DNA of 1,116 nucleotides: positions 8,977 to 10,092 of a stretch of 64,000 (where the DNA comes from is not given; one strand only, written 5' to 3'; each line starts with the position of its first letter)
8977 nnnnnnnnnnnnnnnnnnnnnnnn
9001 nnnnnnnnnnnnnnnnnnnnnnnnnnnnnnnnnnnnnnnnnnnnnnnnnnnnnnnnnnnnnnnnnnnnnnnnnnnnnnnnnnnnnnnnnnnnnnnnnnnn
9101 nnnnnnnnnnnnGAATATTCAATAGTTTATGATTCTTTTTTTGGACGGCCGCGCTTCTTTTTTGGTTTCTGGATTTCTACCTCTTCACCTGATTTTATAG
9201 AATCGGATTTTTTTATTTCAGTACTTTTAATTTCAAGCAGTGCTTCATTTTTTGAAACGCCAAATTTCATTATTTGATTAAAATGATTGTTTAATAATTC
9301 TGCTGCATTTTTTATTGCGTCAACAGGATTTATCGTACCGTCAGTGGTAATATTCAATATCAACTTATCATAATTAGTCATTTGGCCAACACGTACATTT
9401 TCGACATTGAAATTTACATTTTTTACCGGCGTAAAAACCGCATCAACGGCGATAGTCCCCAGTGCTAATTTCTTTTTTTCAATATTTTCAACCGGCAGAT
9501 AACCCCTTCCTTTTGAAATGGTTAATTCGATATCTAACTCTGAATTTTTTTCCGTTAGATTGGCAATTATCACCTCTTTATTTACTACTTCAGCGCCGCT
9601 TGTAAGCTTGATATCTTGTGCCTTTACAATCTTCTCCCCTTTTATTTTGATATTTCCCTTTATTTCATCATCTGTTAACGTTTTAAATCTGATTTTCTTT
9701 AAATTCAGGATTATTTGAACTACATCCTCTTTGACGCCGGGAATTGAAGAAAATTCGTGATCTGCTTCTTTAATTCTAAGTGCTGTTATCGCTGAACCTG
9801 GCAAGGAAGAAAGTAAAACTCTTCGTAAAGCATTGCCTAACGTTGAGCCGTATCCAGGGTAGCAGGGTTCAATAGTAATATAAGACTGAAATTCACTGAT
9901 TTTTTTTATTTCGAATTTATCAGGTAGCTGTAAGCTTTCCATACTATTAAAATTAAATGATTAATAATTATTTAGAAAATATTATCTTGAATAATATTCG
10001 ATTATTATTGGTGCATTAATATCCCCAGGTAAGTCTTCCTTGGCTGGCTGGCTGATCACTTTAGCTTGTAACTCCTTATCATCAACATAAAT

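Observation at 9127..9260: RNA polymerase alpha subunit lacks the alpha-CTD and ends in an AT-hook-like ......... tail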

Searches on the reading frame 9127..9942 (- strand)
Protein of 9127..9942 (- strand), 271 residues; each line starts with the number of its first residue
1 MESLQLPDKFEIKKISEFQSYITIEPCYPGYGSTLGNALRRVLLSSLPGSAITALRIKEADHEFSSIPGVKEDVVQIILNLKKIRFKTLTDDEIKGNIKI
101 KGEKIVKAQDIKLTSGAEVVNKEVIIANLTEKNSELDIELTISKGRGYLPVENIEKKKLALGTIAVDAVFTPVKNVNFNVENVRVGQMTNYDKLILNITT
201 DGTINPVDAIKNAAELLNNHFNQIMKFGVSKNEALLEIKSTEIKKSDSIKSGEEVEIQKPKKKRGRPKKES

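Call 4: search_protein_families(library=pfam, proteins=[window:9127-9942:-], max_evalue=1)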
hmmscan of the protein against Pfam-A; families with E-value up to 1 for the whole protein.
window:9127-9942:- (271 aa): 6 families
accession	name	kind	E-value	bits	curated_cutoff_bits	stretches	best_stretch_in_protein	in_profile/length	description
PF01000.31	RNA_pol_A_bac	-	3.5e-28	98.7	33.9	1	56-171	2-119/119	RNA polymerase Rpb3/RpoA insert domain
PF01193.29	RNA_pol_L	-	3.3e-24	84.9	24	1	25-221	1-74/74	RNA polymerase Rpb3/Rpb11 dimerisation domain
PF13656.11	RNA_pol_L_2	-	2.4e-05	24.4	27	1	192-225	40-73/75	RNA polymerase Rpb3/Rpb11 dimerisation domain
PF14437.12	MafB19-deam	-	0.062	13.6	27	1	9-81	64-137/142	MafB19-like deaminase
PF24837.1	AMIN-like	-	0.17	12.4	27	1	180-205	3-28/129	AMIN-like domain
PF19342.4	MGP3_C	-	0.17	12.2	25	0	93-129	14-50/113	MGP3 C-terminal domain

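Call 5: search_protein_families(library=ncbifam, proteins=[window:9127-9942:-], max_evalue=0.01)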
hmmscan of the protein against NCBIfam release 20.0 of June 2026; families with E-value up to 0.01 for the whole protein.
window:9127-9942:- (271 aa): 11 families
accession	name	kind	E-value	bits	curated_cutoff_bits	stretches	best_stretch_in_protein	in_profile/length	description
NF003519.0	PRK05182.2-5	equivalog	4.5e-83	278.8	277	1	3-245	3-247/320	DNA-directed RNA polymerase subunit alpha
TIGR02027.1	rpoA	equivalog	1.8e-78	263.8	227.8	1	21-243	3-226/298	DNA-directed RNA polymerase subunit alpha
NF003516.0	PRK05182.2-2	equivalog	2.8e-77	260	353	1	5-231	7-231/315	DNA-directed RNA polymerase subunit alpha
NF003513.0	PRK05182.1-2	equivalog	6.3e-75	252.2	302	1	3-236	8-242/338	DNA-directed RNA polymerase subunit alpha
NF003515.0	PRK05182.2-1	equivalog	2.2e-71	240.7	406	1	16-249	18-249/314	DNA-directed RNA polymerase subunit alpha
NF003517.0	PRK05182.2-3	equivalog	1.1e-67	228.5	356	1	3-227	7-236/344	DNA-directed RNA polymerase subunit alpha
NF003514.0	PRK05182.1-4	equivalog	3.4e-62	210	434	1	13-228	12-226/338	DNA-directed RNA polymerase subunit alpha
NF003518.0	PRK05182.2-4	equivalog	9.6e-60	202.4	523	1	9-234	6-233/312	DNA-directed RNA polymerase subunit alpha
NF001988.0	PRK00783.1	equivalog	4.5e-06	26.5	153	0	185-227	218-260/266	DNA-directed RNA polymerase subunit D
NF011548.0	PRK14979.1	equivalog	7.8e-05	22.9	194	1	35-146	26-130/195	DNA-directed RNA polymerase subunit D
NF002233.0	PRK01146.1-1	equivalog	0.00016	21.5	79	1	154-223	17-82/92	DNA-directed RNA polymerase subunit L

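Call 6: find_homologous_proteins(query=window:9127-9942:-, max_evalue=1e-10)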
Query window:9127-9942:- (271 aa): 7990 proteins with E <= 1e-10 among 8000 candidates; the best 120 are listed.
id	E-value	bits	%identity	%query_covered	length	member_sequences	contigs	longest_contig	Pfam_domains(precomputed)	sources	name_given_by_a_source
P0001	1.5e-165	567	100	100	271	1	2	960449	PF01000.32,PF01193.30,PF13656.12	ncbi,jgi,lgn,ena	ncbi:MAG: DNA-directed RNA polymerase subunit alpha [Patescibacteria group bacterium]|jgi:DNA-direct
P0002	2.1e-103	363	62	100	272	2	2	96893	PF01000.32,PF01193.30,PF13656.12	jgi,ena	jgi:DNA-directed RNA polymerase subunit alpha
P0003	7.5e-101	355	62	87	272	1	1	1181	PF01000.32,PF01193.30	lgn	-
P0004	3.8e-99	349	62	100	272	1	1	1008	PF01000.32,PF01193.30,PF13656.12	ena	-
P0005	5.7e-99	349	61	90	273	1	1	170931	PF01000.32,PF01193.30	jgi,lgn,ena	-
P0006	1.0e-97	345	61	90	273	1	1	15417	PF01000.32,PF01193.30,PF13656.12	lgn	-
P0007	7.9e-97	342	60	100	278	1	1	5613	PF01000.32,PF01193.30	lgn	-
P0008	2.0e-95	337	64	86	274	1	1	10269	PF01000.32,PF01193.30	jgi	jgi:DNA-directed RNA polymerase subunit alpha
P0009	1.7e-94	334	61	100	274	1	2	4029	PF01000.32,PF01193.30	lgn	-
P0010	3.7e-94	333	60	100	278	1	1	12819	PF01000.32,PF01193.30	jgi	-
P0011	9.5e-94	332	61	100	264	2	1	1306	PF01000.32,PF01193.30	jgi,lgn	jgi:DNA-directed RNA polymerase subunit alpha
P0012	9.9e-94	332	59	100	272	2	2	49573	PF01000.32,PF01193.30,PF13656.12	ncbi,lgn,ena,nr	ncbi:DNA-directed RNA polymerase subunit alpha [Patescibacteria group bacterium]|nr:DNA-directed RNA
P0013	8.4e-93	328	59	99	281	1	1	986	PF01000.32,PF01193.30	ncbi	-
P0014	9.5e-93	328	59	100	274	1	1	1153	PF01000.32,PF01193.30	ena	-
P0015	1.2e-92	328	60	100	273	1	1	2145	PF01000.32,PF01193.30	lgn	-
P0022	1.5e-91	324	59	90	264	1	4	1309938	PF01000.32,PF01193.30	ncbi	ncbi:MAG: DNA-directed RNA polymerase subunit alpha [Candidatus Kerfeldbacteria bacterium]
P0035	9.8e-90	318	58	94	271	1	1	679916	PF01000.32,PF01193.30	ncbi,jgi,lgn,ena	ncbi:MAG: DNA-directed RNA polymerase subunit alpha [Patescibacteria group bacterium]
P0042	8.3e-88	312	62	84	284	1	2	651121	PF01000.32,PF01193.30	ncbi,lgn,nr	ncbi:MAG: DNA-directed RNA polymerase subunit alpha [Patescibacteria group bacterium]|nr:DNA-directe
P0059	1.2e-83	298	59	83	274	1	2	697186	PF01000.32,PF01193.30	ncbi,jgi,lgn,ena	ncbi:MAG: DNA-directed RNA polymerase subunit alpha [Patescibacteria group bacterium]|jgi:DNA-direct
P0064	6.8e-83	296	58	86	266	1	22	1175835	PF01000.32,PF01193.30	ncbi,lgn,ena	-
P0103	1.6e-78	282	52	100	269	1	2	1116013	PF01000.32,PF01193.30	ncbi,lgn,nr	ncbi:MAG: DNA-directed RNA polymerase subunit alpha [Candidatus Kerfeldbacteria bacterium]|nr:DNA-di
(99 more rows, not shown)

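Call 22: find_related_loci(query=A1, collection=genome_contigs, flank=3000)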
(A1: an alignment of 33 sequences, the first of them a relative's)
Query A1 (271 aa) in genome_contigs; peptide patterns used: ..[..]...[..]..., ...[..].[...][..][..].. (x = any residue, [..] = any of these).
600 stretches matched a pattern (row limit reached: there are more); 597 encode a relative of the query (tblastn E <= 1e-3); the best 80 are kept; 80 distinct loci.
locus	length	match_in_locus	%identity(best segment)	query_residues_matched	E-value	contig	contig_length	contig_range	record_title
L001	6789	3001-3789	49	1-271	3e-85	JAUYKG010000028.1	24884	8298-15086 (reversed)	MAG: Candidatus Veblenbacteria bacterium isolate C24_metabat.bin.183 C24_k141_1058672, whole genome shotgun sequence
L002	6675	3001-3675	54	1-225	4e-82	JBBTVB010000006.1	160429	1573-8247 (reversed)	MAG: Patescibacteria group bacterium isolate H32-bin092_1 H32_bin092_1_000000000006, whole genome shotgun sequence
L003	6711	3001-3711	54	1-237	8e-81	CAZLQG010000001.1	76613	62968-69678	MAG TPA_asm: uncultured Candidatus Saccharibacteria bacterium isolate SRP178699_co2_524 genome assembly, contig: NODE_67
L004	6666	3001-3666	55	1-222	3e-76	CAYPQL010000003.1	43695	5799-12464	MAG TPA_asm: uncultured Candidatus Saccharibacteria bacterium isolate SRP256446_co1_206 genome assembly, contig: NODE_11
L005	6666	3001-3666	55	1-222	5e-76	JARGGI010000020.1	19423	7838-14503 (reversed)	MAG: Patescibacteria group bacterium isolate C14-28 NODE_20_length_19423_cov_19.792050, whole genome shotgun sequence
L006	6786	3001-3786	46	1-257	2e-75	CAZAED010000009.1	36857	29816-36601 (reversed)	MAG TPA_asm: uncultured Candidatus Saccharibacteria bacterium isolate SRP342105_co1_329 genome assembly, contig: NODE_14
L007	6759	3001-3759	47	1-258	3e-74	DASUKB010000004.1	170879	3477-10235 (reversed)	MAG TPA_asm: Patescibacteria group bacterium isolate SMAG_U1502 k141_1800654, whole genome shotgun sequence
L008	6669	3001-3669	51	1-222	6e-74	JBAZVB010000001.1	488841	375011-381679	MAG: Patescibacteria group bacterium isolate SO_2017_GW1_242 NODE_120_length_488841_cov_3.348392_OW334_2017, whole genom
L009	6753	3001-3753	51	1-246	1e-73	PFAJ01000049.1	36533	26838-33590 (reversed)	MAG: Candidatus Doudnabacteria bacterium CG10_big_fil_rev_8_21_14_0_10_41_10 CG10_8_21_14_0.10_scaffold_757_c, whole gen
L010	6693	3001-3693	52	1-228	1e-73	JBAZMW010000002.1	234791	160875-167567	MAG: Patescibacteria group bacterium isolate SO_2017_LW4_52 scaffold_151_c1_LW137-91_2017, whole genome shotgun sequence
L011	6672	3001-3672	51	1-224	2e-73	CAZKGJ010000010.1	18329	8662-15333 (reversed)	MAG TPA_asm: uncultured Candidatus Saccharibacteria bacterium isolate SRP093762_co1_98 genome assembly, contig: NODE_182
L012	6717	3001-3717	49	1-239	7e-73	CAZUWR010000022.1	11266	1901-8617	MAG TPA_asm: uncultured Bdellovibrionales bacterium isolate SRP278252_co2_235 genome assembly, contig: NODE_12204_length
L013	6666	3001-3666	50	1-222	1e-72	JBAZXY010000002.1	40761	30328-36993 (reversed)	MAG: Parcubacteria group bacterium isolate SO_2017_GW1_67 NODE_4538_length_40761_cov_3.695969_OW334_2017, whole genome s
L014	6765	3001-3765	49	1-257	8e-72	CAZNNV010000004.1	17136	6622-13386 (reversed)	MAG TPA_asm: uncultured Candidatus Saccharibacteria bacterium isolate SRP050083_co1_313 genome assembly, contig: NODE_13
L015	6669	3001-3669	51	1-224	1e-71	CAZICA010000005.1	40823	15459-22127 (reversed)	MAG TPA_asm: uncultured Candidatus Saccharibacteria bacterium isolate binchicken_co6_486 genome assembly, contig: NODE_6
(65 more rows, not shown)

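Call 28: search_protein_representatives(protein=window:9127-9942:-)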
Query: 271 residues. Proteins with E-value up to 0.001 (for the whole library): 9066; up to 1e-10: 5652; up to 1e-30: 1151. The best 150 are listed.
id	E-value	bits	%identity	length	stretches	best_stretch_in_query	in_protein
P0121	3.6e-97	341.1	45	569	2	22-256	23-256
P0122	8.7e-70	251.4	49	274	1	3-269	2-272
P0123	1.6e-69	250.6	38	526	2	21-224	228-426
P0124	4.7e-69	249.0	47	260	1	2-251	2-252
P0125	5.3e-68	245.6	46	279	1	1-248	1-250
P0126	1.6e-67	244.0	48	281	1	1-227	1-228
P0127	2.6e-67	243.3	54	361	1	1-224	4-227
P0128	1.3e-66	241.1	49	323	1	4-238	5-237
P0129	1.3e-66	241.0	45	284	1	1-263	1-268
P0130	7.5e-66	238.6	48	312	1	1-234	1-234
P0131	3.6e-65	236.3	49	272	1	20-268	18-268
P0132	1.3e-64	234.6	48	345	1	1-269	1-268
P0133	1.7e-64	234.1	48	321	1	1-233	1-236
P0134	3.2e-64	233.2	49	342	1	22-262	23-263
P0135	7.5e-64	232.0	48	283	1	1-269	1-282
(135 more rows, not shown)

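Call 32: predict_structure(alignment_id=A1)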
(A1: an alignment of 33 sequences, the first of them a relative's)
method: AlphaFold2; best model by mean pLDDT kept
length: 271 residues; sequences in the alignment: 33
mean_pLDDT: 83.8   pTM: 0.72
mean pLDDT of the five models: 83.8, 83.2, 82.8, 82.5, 82.5
residues with pLDDT >= 90: 176; 70-90: 44; 50-70: 19; < 50: 32
segments of 3 or more residues with pLDDT < 50: 234-237, 243-265, 269-271
pLDDT, mean of each block of 10 residues (from residue 1): 78 97 93 95 95 90 84 94 93 94 96 91 96 94 93 77 88 96 81 96 95 96 84 50 42 32 46 39
secondary structure, 60 per line:
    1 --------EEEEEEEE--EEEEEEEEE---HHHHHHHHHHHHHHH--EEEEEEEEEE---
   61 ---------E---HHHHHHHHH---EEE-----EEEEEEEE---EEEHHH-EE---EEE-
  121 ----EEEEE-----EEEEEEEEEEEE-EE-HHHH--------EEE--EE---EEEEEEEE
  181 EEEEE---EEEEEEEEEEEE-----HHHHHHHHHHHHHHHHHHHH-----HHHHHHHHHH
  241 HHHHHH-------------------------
elements in order: E9-16 E19-27 H31-45 E48-57 H74-82 E86-88 E94-101 E105-107 E117-119 E125-129 E135-146 H151-154 E163-165 E173-185 E189-200 H206-225 H231-246

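Call 40: list_cluster_members(proteins=[P0001, P0022, P0064, P0103, P0042, P0059, P0035, P0012])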
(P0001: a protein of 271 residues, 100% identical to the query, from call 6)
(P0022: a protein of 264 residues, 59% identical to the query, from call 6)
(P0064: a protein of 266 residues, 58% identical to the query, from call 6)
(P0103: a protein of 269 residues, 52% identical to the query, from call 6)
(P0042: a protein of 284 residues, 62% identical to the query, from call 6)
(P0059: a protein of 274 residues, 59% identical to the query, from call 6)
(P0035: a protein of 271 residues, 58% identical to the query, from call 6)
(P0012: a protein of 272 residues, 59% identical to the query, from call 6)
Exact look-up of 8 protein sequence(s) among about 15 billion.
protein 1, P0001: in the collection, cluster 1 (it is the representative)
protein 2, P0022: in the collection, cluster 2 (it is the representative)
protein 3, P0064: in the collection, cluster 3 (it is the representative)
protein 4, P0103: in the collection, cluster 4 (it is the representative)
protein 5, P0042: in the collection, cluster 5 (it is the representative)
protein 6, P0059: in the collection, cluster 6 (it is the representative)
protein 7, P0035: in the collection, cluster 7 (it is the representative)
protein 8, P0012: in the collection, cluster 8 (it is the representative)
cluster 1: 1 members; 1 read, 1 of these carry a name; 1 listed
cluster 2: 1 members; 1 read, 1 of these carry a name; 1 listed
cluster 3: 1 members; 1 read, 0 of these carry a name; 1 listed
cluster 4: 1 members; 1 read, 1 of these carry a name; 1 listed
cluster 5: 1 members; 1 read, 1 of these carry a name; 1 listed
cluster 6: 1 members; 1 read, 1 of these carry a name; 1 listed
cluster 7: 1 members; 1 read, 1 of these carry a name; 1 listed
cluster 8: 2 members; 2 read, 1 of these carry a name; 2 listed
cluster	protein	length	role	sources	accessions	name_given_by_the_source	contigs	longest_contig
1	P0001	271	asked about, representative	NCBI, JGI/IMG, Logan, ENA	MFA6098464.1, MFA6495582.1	MAG: DNA-directed RNA polymerase subunit alpha [Patescibacteria group bacterium] | DNA-directed RNA polymerase subunit alpha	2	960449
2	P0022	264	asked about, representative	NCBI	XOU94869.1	MAG: DNA-directed RNA polymerase subunit alpha [Candidatus Kerfeldbacteria bacterium]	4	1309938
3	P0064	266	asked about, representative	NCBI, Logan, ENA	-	-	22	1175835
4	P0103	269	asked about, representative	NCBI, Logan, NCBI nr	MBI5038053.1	MAG: DNA-directed RNA polymerase subunit alpha [Candidatus Kerfeldbacteria bacterium] | DNA-directed RNA polymerase subunit alpha [Candidatus Kerfeldbacteria bacterium]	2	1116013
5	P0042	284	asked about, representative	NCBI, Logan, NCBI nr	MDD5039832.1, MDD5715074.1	MAG: DNA-directed RNA polymerase subunit alpha [Patescibacteria group bacterium] | DNA-directed RNA polymerase subunit alpha [Patescibacteria group bacterium]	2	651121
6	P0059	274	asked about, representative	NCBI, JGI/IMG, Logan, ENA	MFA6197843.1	MAG: DNA-directed RNA polymerase subunit alpha [Patescibacteria group bacterium] | DNA-directed RNA polymerase subunit alpha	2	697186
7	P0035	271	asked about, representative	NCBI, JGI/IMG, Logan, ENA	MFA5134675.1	MAG: DNA-directed RNA polymerase subunit alpha [Patescibacteria group bacterium]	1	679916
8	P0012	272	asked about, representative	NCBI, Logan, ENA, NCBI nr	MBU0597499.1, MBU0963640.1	DNA-directed RNA polymerase subunit alpha [Patescibacteria group bacterium]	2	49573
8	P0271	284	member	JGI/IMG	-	-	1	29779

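Call 47: search_solved_structures(query=window:9127-9942:-, max_evalue=1e-20, show_alignments=1)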
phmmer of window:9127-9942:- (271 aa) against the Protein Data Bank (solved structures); distinct sequences matched with E-value up to 1e-20: 60.
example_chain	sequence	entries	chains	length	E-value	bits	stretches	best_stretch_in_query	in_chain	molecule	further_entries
9n9p_A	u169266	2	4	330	1.8e-60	207.8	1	4-224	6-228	DNA-directed RNA polymerase subunit alpha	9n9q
8dkc_A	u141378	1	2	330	2.3e-57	197.6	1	5-225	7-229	DNA-directed RNA polymerase subunit alpha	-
6wvj_A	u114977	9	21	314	1.4e-53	185.3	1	10-245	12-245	DNA-directed RNA polymerase subunit alpha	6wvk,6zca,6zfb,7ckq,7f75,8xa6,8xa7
8i23_A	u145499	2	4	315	2.5e-53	184.4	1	22-250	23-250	DNA-directed RNA polymerase subunit alpha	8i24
7l7b_A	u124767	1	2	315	8.2e-52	179.4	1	9-237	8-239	DNA-directed RNA polymerase subunit alpha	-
7xya_A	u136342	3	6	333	3.4e-51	177.4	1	7-223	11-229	DNA-directed RNA polymerase subunit alpha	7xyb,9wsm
7f0r_A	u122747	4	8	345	3.9e-51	177.2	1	6-223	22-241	DNA-directed RNA polymerase subunit alpha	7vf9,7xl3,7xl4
1iw7_A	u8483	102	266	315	4e-50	173.9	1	21-224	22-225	RNA polymerase alpha subunit | DNA-directed RNA polymerase alpha chain | DNA-directed RNA polymerase subunit alpha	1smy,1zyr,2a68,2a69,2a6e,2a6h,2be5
4mq9_A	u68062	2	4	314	4.1e-50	173.9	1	21-224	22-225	DNA-directed RNA polymerase subunit alpha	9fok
4oir_A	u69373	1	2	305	4.4e-50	173.8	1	21-224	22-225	DNA-directed RNA polymerase subunit alpha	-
1l9u_A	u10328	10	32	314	2.2e-48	168.2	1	21-254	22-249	RNA POLYMERASE, ALPHA SUBUNIT | DNA-directed RNA polymerase alpha chain | DNA-directed RNA polymerase subunit alpha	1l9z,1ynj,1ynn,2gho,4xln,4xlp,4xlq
5tjg_A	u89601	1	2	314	2.2e-48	168.2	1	22-254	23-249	DNA-directed RNA polymerase subunit alpha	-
1i6v_A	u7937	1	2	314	2.7e-48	167.9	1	21-254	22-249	DNA-DIRECTED RNA POLYMERASE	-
1hqm_A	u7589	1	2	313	3.6e-48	167.5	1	21-254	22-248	DNA-directed RNA polymerase subunit alpha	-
8x6f_A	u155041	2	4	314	6.8e-48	166.6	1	9-248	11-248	DNA-directed RNA polymerase subunit alpha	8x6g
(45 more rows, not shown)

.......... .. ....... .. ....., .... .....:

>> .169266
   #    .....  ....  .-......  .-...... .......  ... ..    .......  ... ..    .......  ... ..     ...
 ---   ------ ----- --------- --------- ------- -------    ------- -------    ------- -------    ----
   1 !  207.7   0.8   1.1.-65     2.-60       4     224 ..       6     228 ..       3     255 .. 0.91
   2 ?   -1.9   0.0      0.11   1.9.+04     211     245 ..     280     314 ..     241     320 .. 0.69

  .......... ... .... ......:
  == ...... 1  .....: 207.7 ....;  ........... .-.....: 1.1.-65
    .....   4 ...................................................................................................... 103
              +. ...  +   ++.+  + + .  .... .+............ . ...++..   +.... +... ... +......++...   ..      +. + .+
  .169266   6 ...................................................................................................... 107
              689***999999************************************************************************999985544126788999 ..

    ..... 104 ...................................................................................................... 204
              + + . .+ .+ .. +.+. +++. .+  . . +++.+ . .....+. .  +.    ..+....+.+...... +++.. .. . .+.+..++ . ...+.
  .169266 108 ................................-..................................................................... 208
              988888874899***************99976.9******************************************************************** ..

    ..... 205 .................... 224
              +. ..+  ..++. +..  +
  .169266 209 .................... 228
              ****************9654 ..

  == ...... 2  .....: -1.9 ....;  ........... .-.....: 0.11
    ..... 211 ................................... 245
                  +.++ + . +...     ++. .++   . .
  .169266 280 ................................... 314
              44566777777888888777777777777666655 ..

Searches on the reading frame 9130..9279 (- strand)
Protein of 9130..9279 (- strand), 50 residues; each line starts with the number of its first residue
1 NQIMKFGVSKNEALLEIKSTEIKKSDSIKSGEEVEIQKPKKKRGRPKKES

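Call 54: search_protein_families(library=pfam, proteins=[window:9130-9279:-], max_evalue=10)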
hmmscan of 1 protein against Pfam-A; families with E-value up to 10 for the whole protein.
seq(50 aa): 1 family
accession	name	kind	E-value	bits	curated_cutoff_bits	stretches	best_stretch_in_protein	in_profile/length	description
PF02178.24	AT_hook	-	0.037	14.3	17.4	1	40-48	1-9/13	AT hook motif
